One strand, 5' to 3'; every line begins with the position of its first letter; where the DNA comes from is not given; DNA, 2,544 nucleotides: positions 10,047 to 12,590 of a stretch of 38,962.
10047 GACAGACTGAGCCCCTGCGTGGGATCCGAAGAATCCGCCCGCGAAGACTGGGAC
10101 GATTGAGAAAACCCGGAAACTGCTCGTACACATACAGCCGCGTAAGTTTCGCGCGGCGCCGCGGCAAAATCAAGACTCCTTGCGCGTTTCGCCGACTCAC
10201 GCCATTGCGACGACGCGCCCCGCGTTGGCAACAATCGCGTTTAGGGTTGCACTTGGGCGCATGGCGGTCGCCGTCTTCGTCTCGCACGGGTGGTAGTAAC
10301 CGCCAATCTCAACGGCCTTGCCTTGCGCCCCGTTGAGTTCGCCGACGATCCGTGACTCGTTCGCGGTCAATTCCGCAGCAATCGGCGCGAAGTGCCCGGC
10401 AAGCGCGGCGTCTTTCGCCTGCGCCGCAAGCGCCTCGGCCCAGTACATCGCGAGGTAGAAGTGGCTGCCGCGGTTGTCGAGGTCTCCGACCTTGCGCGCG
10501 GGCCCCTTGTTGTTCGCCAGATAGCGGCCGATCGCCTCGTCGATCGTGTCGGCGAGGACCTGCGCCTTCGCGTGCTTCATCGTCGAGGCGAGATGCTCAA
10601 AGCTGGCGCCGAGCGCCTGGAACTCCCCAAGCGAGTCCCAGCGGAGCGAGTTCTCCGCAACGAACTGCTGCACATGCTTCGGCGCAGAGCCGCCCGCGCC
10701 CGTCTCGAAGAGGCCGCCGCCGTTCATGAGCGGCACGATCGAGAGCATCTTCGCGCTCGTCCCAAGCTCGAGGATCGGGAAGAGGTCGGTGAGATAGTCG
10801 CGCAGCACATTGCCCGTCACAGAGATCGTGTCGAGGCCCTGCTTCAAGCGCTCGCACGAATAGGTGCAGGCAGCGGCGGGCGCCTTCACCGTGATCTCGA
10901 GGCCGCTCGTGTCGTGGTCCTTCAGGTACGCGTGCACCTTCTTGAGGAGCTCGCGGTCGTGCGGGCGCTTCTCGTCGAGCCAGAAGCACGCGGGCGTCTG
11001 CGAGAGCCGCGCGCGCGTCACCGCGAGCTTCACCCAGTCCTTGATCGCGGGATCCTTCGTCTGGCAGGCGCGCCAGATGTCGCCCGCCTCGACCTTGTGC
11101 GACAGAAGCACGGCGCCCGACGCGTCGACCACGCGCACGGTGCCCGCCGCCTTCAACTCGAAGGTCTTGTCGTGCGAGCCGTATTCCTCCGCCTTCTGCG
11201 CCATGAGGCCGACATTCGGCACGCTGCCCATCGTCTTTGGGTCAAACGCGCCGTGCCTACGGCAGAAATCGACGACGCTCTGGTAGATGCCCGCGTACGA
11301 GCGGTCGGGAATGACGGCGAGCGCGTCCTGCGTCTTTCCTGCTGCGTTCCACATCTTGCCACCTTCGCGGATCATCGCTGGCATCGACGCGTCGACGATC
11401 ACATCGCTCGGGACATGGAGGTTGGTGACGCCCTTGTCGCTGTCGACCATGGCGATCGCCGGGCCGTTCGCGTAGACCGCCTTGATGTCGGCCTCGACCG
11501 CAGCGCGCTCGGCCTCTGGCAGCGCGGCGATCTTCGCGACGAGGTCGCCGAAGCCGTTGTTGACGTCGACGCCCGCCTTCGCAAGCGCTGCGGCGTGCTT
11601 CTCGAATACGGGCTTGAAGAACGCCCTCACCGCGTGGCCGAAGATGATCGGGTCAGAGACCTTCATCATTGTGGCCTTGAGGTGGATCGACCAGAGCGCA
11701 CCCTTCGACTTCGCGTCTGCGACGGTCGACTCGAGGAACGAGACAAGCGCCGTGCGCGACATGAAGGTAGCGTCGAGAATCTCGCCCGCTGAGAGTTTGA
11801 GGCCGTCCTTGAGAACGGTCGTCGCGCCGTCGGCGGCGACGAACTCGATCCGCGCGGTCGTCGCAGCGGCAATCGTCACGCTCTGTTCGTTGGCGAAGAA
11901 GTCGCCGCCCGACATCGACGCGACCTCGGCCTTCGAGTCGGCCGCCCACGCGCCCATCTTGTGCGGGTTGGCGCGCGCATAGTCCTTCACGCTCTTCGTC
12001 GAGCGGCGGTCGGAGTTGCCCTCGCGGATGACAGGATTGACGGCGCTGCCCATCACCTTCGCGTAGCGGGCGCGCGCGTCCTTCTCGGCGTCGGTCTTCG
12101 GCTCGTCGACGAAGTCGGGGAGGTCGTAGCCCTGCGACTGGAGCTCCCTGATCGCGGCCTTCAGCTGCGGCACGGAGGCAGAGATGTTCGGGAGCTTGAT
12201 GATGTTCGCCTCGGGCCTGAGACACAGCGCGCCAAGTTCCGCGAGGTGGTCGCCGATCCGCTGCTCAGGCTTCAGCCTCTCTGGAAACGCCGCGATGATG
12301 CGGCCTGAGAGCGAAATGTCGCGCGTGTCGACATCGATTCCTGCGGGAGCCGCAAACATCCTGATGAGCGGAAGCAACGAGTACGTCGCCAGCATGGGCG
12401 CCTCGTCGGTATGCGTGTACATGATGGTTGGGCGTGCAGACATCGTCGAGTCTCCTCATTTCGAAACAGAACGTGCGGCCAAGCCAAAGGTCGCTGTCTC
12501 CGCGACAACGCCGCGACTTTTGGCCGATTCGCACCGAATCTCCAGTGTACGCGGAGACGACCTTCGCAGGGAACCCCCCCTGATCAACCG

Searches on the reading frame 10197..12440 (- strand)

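Call 48: search_protein_families(library=pfam, proteins=[window:10197-12440:-], max_evalue=0.0001)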
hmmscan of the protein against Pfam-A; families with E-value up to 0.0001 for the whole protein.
window:10197-12440:- (747 aa): 1 family
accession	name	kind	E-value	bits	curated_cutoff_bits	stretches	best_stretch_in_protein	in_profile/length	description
PF03971.19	IDH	-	0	1273.2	25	1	5-737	1-733/734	Monomeric isocitrate dehydrogenase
